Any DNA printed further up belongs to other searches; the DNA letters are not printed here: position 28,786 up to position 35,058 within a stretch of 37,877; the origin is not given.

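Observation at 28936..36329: Giant GLUG-repeat T9SS cargo protein preceded by a secreted protein made of three novel ~140-aa tandem repeats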

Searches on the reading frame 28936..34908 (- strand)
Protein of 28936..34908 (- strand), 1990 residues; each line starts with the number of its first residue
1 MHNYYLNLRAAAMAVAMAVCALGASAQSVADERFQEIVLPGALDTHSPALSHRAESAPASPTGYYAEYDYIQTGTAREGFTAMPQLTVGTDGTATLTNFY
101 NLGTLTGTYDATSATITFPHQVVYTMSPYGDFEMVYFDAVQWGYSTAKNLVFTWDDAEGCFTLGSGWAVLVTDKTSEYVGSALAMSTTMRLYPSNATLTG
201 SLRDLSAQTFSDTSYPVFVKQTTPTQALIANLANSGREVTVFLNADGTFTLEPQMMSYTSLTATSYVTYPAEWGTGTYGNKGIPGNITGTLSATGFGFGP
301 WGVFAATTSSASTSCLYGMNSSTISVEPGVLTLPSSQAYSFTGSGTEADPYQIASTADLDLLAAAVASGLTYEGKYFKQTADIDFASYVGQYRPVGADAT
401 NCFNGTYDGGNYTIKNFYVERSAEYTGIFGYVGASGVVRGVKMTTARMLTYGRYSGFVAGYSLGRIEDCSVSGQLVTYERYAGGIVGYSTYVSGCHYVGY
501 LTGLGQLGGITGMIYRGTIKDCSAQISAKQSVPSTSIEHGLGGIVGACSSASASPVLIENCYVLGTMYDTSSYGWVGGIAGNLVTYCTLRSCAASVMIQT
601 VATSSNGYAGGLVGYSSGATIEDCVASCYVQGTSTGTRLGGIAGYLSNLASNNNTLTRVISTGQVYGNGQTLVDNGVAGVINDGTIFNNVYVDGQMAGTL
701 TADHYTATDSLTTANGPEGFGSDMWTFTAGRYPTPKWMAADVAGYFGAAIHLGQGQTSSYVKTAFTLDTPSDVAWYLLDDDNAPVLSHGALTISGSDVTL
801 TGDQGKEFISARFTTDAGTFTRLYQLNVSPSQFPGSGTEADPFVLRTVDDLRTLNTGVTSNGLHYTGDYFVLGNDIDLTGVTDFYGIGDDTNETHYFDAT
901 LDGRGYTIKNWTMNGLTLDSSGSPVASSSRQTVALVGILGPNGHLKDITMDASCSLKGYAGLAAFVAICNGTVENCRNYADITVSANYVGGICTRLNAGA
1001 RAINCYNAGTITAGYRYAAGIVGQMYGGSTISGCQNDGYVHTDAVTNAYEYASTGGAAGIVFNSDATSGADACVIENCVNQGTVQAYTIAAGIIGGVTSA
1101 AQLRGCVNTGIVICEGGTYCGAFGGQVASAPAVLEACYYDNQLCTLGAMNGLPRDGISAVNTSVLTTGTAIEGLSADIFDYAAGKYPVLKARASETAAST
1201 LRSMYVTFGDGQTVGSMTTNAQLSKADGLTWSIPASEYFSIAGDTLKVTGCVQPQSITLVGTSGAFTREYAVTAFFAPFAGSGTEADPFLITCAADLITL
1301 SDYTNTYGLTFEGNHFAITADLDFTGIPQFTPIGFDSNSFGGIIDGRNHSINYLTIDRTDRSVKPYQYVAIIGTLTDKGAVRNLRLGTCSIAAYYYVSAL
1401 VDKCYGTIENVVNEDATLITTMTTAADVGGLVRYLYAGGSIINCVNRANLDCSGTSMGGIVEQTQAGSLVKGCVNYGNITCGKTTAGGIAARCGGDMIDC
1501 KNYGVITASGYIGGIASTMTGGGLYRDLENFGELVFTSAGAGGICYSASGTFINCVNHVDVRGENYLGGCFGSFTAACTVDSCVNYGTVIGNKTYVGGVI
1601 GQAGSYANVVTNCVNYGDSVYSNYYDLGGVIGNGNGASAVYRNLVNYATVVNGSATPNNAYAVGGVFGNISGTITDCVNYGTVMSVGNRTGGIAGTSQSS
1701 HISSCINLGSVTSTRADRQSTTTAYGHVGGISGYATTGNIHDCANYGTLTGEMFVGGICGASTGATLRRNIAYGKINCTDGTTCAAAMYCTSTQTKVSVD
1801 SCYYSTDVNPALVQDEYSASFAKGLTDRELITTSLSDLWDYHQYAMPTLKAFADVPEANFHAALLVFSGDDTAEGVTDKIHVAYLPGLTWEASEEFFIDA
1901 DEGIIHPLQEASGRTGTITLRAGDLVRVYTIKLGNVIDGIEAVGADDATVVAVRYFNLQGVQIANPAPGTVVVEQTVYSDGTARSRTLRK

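Call 3: search_protein_families(library=pfam, proteins=[window:28936-34908:-], max_evalue=0.1)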
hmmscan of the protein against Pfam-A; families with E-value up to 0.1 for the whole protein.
window:28936-34908:- (1990 aa): 1 family
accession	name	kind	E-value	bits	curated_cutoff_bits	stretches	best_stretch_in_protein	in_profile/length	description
PF07581.17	Glug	-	0.0062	17.3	20.5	1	605-627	1-24/28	The GLUG motif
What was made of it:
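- On GLUG motif protein (PF07581): Whole protein 17.3 bits, below cut-off (call 3).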

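Call 4: search_protein_families(library=ncbifam, proteins=[window:28936-34908:-], max_evalue=0.1)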
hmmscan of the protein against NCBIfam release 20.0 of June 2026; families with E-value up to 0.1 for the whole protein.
window:28936-34908:- (1990 aa): 0 families

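Call 21: find_homologous_proteins(query=window:28936-34908:-)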
Query window:28936-34908:- (1990 aa): 243 proteins with E <= 0.001 among 8000 candidates; the best 120 are listed.
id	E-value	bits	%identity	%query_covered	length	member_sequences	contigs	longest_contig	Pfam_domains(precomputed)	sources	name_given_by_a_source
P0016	0.0e+0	4458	100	100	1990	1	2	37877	-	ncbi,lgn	-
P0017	0.0e+0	1491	40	99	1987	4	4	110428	PF07581.18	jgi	jgi:hypothetical protein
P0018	0.0e+0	1377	39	97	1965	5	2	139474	-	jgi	jgi:hypothetical protein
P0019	0.0e+0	1264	37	97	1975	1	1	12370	-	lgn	-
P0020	1.5e-229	783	32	99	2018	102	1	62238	PF07581.18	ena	-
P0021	5.7e-220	752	32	99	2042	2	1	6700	-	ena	-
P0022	8.6e-215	734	30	100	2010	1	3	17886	-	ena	-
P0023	1.7e-214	734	32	95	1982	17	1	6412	PF07581.18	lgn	-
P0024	1.5e-205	704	30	97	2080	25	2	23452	-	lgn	-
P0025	1.6e-204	700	31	97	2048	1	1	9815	-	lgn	-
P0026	1.4e-203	697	31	97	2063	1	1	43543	-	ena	-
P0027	2.5e-201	690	31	99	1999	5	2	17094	-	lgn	-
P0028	4.4e-197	676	31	98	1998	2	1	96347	PF07581.18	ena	-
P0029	4.2e-194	666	30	98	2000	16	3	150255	-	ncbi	-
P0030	2.7e-193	663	29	99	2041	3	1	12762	PF07581.18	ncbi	-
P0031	1.5e-192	661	29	96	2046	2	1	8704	PF07581.18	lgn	-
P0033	3.8e-186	639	29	98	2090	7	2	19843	PF07581.18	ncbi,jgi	-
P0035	4.5e-185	636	29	98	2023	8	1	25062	PF07581.18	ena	-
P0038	1.4e-178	614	29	95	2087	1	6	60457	PF07581.18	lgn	-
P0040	1.4e-169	585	30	91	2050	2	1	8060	PF07581.18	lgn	-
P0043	2.9e-164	567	28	99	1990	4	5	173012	PF07581.18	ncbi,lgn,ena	-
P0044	3.1e-159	550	29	95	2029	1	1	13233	PF07581.18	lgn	-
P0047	7.3e-154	532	27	96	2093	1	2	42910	PF07581.18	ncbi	-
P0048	7.6e-153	529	28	95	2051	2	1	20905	PF07581.18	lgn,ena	-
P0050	1.4e-148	515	29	99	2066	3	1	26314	PF07581.18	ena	-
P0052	1.4e-142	495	29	85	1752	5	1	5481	PF07581.18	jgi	jgi:hypothetical protein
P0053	1.7e-142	495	30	88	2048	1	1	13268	PF07581.18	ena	-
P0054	4.8e-140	487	28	99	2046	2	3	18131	PF07581.18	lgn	-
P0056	2.1e-138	481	28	94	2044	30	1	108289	PF07581.18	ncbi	-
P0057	3.8e-137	477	28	98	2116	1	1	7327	PF07581.18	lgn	-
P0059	1.8e-134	468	29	84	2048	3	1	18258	PF07581.18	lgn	-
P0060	1.7e-132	462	29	94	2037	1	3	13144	PF07581.18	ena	-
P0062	1.3e-131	459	27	98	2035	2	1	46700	PF07581.18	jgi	-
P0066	3.5e-129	451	27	95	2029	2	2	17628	PF07581.18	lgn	-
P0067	1.5e-128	448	30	66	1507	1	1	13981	PF07581.18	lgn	-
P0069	2.0e-126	441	28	94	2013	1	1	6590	PF07581.18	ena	-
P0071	2.5e-122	428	28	98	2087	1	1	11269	PF07581.18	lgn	-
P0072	5.9e-122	427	27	95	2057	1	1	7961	PF07581.18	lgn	-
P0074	1.1e-119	419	28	96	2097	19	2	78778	PF07581.18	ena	-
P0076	2.7e-116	408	27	95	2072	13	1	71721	PF07581.18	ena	-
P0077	9.3e-114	399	29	63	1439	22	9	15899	PF07581.18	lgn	-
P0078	2.4e-111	391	27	95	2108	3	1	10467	PF07581.18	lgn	-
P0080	9.1e-108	380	27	83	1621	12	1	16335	PF07581.18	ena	-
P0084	1.1e-103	366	29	62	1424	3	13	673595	PF13287.13,PF13290.14,PF07581.18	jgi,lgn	jgi:hypothetical protein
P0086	1.3e-101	359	28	80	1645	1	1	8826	PF00404.25,PF07581.18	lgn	-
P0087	5.7e-101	357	27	83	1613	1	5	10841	PF05342.20,PF07581.18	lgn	-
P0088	1.7e-100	355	27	84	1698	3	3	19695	PF07581.18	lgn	-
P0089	1.0e-99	353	27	83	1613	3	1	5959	PF07581.18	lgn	-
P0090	3.3e-96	341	27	83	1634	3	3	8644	PF07581.18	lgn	-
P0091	4.8e-96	341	30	62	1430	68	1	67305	PF13290.14,PF07581.18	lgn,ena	-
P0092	1.4e-93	333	27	83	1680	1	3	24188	PF07581.18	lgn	-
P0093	6.3e-89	317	26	69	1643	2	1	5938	PF07581.18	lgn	-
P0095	5.0e-76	274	34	15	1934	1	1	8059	PF05342.20,PF07581.18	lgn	-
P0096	1.1e-75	273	24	35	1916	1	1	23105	PF05342.20,PF07581.18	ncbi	-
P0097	1.0e-66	243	28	50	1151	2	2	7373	PF07581.18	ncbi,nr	ncbi:MAG: hypothetical protein MJZ63_06490, partial [Muribaculaceae bacterium]|nr:hypothetical prote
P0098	6.7e-63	231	38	10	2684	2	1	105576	PF19127.7,PF07532.18,PF21226.5,PF07581.18,PF01473.27,PF10633.16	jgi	-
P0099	1.6e-61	226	23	48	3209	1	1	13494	PF07581.18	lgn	-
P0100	1.4e-52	197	31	12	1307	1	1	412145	PF07581.18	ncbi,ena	-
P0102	9.7e-47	177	27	39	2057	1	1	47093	PF09479.17,PF13306.13,PF00404.25,PF18998.7,PF07581.18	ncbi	-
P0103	7.8e-46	174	29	15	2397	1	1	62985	PF05342.20,PF18962.8,PF07581.18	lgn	-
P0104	3.6e-45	172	26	62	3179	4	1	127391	PF07581.18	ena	-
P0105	5.6e-45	171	29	15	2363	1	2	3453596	PF05342.20,PF18962.8,PF07581.18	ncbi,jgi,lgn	ncbi:MAG: GLUG motif-containing protein [Balneola sp.]|jgi:hypothetical protein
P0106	7.5e-45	171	31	17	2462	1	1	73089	PF19127.7,PF18676.7,PF07581.18,PF01473.27,PF00395.26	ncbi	ncbi:MAG: GLUG motif-containing protein [Peptococcaceae bacterium]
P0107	1.7e-44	170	30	11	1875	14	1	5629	PF07581.18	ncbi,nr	ncbi:MAG TPA: hypothetical protein GYA04_01245, partial [Acholeplasma sp.]|nr:hypothetical protein [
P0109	9.7e-42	161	31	11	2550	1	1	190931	PF09479.17,PF07581.18,PF00395.26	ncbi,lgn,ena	-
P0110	5.2e-41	158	34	15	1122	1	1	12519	PF09479.17,PF07581.18,PF07833.17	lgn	-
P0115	3.1e-32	129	30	11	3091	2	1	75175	PF09479.17,PF13306.13,PF07581.18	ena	-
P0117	1.0e-31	127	33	11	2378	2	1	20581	PF00801.27,PF17957.8,PF07581.18,PF19078.7,PF18884.6,PF18911.7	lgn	-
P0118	4.0e-31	125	28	17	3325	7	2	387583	PF07705.18,PF07581.18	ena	-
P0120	6.1e-31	125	28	15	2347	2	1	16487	PF05342.20,PF18962.8,PF07581.18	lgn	-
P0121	1.1e-30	124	34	10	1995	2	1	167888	PF07581.18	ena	-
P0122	1.5e-30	123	31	11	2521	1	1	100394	PF00801.27,PF07581.18,PF19078.7,PF18911.7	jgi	jgi:hypothetical protein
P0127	8.4e-28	114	30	15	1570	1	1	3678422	PF05342.20,PF07581.18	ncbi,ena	-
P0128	2.0e-27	113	28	15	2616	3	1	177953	PF05342.20,PF17963.8,PF18962.8,PF07581.18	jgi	jgi:hypothetical protein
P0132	4.0e-26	109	30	24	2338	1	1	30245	PF07581.18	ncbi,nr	ncbi:MAG: hypothetical protein IKR17_02115, partial [Bacteroidales bacterium]|nr:hypothetical protei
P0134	5.6e-26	108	28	19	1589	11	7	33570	PF13306.13,PF07581.18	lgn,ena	-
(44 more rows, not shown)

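Call 24: find_encoding_contigs(protein=P0017, flank=6000, max_places=2)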
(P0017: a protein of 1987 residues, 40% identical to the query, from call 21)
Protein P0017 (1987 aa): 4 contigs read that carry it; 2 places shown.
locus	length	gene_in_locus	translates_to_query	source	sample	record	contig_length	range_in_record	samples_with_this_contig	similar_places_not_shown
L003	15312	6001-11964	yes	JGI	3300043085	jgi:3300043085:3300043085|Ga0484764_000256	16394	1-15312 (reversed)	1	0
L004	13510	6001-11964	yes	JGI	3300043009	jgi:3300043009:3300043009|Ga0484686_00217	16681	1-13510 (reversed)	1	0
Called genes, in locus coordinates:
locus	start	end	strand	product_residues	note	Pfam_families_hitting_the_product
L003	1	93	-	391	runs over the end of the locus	?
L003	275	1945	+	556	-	PF01855:POR_N, PF02776:TPP_enzyme_N (faint), PF02775:TPP_enzyme_C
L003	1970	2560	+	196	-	PF01558:POR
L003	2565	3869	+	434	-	PF00155:Aminotran_1_2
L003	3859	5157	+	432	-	PF00455:DeoRC (faint), PF01144:CoA_trans (faint), PF02550:AcetylCoA_hydro, PF13336:AcetylCoA_hyd_C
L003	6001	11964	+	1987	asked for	PF07581:Glug (faint)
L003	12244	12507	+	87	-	PF00830:Ribosomal_L28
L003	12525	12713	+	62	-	PF00471:Ribosomal_L33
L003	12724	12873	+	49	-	PF14128:DUF4295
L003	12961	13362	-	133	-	-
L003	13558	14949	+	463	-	PF09112:N-glycanase_N, PF09113:N-glycanase_C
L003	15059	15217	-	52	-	-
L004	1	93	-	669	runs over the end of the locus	PF02683:DsbD_TM, PF13098:Thioredoxin_2, PF13899:Thioredoxin_7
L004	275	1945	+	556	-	PF01855:POR_N, PF02776:TPP_enzyme_N (faint), PF02775:TPP_enzyme_C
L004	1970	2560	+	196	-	PF01558:POR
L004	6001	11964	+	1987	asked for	PF07581:Glug (faint)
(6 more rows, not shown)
